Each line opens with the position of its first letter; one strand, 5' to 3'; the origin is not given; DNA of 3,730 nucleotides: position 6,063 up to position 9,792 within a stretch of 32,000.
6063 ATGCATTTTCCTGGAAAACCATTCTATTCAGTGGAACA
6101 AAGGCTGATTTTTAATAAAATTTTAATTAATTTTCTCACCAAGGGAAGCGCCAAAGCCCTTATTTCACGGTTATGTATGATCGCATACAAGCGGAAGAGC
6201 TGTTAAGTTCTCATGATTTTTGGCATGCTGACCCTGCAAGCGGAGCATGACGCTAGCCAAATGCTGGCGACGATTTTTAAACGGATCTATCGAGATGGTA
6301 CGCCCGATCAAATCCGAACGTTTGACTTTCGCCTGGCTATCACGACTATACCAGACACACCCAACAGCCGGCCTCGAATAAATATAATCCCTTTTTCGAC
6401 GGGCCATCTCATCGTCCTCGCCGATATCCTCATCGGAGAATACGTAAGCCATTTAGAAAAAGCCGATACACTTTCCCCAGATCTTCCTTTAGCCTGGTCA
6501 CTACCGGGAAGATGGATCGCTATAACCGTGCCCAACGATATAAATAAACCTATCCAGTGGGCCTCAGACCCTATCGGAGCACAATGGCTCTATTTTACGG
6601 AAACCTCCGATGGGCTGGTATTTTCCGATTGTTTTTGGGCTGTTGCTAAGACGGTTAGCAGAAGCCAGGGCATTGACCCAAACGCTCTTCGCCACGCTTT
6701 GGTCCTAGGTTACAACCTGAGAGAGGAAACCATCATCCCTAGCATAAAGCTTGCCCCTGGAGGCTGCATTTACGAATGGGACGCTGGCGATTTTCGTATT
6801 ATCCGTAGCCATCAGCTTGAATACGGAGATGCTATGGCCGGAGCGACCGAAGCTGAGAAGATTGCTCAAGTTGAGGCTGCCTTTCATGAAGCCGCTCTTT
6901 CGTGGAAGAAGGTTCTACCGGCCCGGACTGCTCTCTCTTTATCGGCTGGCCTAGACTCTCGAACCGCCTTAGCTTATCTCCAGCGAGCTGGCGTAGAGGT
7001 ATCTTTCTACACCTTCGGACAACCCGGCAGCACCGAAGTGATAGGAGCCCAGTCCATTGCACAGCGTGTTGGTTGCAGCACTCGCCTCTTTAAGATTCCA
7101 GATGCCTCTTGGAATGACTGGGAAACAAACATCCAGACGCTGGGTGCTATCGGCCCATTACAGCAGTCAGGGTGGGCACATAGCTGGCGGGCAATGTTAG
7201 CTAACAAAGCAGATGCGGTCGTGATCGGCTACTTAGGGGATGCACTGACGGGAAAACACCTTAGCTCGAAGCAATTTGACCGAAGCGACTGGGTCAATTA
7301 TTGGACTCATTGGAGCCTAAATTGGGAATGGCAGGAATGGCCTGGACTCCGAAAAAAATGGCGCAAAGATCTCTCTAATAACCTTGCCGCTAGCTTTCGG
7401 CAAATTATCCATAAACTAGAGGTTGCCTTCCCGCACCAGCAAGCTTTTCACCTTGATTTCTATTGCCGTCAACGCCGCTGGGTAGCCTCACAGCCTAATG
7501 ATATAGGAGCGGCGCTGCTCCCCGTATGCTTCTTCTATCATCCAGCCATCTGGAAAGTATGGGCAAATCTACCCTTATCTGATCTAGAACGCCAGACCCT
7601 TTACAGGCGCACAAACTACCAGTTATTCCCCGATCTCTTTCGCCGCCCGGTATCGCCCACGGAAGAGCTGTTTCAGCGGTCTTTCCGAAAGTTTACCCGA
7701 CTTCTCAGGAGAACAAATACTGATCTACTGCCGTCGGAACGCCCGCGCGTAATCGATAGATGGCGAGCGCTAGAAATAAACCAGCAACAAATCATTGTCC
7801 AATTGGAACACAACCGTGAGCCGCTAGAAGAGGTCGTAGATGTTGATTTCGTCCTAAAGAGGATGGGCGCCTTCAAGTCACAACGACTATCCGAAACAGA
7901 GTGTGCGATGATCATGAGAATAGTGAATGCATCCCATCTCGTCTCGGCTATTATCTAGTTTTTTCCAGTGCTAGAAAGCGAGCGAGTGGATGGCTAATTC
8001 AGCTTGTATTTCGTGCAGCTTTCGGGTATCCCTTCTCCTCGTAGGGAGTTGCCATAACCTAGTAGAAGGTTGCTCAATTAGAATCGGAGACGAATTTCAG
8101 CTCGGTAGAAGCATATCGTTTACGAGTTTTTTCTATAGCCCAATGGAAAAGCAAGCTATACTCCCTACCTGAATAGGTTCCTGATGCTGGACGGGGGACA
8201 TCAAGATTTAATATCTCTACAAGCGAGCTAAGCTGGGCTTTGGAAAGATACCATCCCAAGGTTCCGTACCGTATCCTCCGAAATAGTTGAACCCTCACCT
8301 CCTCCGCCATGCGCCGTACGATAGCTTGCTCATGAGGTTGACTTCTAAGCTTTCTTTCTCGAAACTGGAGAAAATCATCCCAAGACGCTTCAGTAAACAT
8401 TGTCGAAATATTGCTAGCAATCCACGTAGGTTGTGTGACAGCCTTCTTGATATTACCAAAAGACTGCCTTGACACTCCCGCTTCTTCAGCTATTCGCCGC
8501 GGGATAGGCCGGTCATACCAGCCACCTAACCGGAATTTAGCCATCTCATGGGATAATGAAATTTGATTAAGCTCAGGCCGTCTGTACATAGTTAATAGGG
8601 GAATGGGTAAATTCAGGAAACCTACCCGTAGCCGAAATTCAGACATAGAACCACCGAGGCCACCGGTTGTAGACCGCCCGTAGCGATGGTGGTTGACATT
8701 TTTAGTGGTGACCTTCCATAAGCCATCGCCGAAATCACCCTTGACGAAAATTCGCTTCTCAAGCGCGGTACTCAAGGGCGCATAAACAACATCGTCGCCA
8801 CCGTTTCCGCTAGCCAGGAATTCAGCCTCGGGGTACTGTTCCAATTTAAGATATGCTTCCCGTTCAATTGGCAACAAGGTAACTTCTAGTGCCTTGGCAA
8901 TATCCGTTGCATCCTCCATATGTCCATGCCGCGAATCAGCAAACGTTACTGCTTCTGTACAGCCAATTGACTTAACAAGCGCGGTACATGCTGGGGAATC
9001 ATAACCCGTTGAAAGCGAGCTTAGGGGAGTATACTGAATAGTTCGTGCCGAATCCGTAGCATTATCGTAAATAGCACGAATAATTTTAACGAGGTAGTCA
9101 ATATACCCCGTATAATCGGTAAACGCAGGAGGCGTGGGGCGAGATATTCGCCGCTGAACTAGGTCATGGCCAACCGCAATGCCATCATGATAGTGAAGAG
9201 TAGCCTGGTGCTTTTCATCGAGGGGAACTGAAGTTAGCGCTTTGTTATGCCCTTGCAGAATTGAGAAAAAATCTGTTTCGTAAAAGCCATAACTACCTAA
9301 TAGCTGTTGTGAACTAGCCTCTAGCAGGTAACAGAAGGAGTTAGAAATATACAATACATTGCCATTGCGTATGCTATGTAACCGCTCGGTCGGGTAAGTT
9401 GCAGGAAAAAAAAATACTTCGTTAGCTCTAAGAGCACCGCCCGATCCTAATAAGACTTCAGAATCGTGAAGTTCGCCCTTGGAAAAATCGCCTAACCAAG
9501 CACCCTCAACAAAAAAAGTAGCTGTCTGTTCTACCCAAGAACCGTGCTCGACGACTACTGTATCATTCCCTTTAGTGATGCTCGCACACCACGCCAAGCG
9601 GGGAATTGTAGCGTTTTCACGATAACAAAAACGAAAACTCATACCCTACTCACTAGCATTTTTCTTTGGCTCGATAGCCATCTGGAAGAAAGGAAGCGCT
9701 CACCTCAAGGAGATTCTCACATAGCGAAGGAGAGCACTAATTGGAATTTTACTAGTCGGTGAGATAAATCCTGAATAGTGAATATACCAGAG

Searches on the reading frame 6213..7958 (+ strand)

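Call 9: search_protein_families(library=pfam, proteins=[window:6213-7958:+], max_evalue=0.01)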
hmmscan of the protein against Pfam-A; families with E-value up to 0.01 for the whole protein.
window:6213-7958:+ (581 aa): 0 families

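Call 11: search_protein_families(library=ncbifam, proteins=[window:6213-7958:+], max_evalue=0.001)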
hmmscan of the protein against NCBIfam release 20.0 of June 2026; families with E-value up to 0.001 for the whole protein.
window:6213-7958:+ (581 aa): 2 families
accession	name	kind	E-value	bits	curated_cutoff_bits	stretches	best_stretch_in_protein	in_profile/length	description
TIGR01536.1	asn_synth_AEB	equivalog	1.4e-06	27.6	267.1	1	95-295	118-315/517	asparagine synthase (glutamine-hydrolyzing)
TIGR03104.1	trio_amidotrans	equivalog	6.7e-05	21.3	570.1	1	106-262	127-286/589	N-acetylglutaminylglutamine amidotransferase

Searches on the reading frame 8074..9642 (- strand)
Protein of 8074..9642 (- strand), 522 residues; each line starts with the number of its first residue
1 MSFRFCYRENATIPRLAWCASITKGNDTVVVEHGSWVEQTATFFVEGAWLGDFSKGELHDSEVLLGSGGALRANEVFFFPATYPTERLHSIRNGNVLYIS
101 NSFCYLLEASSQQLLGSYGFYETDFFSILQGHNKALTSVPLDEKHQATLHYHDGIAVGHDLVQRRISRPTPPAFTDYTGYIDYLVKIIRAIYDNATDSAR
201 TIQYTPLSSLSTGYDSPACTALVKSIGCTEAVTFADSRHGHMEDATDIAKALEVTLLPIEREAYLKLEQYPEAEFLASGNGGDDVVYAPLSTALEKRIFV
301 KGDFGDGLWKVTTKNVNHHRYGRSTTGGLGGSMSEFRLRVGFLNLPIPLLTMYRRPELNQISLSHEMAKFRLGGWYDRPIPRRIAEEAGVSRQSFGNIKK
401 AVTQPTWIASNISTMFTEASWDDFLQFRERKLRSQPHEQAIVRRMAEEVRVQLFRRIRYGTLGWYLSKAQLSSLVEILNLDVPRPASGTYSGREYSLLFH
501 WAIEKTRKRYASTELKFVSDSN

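Call 9: search_protein_families(library=pfam, proteins=[window:8074-9642:-], max_evalue=0.01)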
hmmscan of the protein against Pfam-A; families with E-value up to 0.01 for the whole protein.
window:8074-9642:- (522 aa): 0 families

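Call 11: search_protein_families(library=ncbifam, proteins=[window:8074-9642:-], max_evalue=0.001)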
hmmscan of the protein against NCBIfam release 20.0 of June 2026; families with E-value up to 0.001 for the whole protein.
window:8074-9642:- (522 aa): 0 families

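Call 84: search_solved_structures(query=window:8074-9642:-, max_evalue=1)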
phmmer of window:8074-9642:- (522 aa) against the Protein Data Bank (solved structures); distinct sequences matched with E-value up to 1: 1.
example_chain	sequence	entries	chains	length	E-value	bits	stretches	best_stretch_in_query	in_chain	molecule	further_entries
9xho_A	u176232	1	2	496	0.78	11.8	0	252-330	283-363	BcmD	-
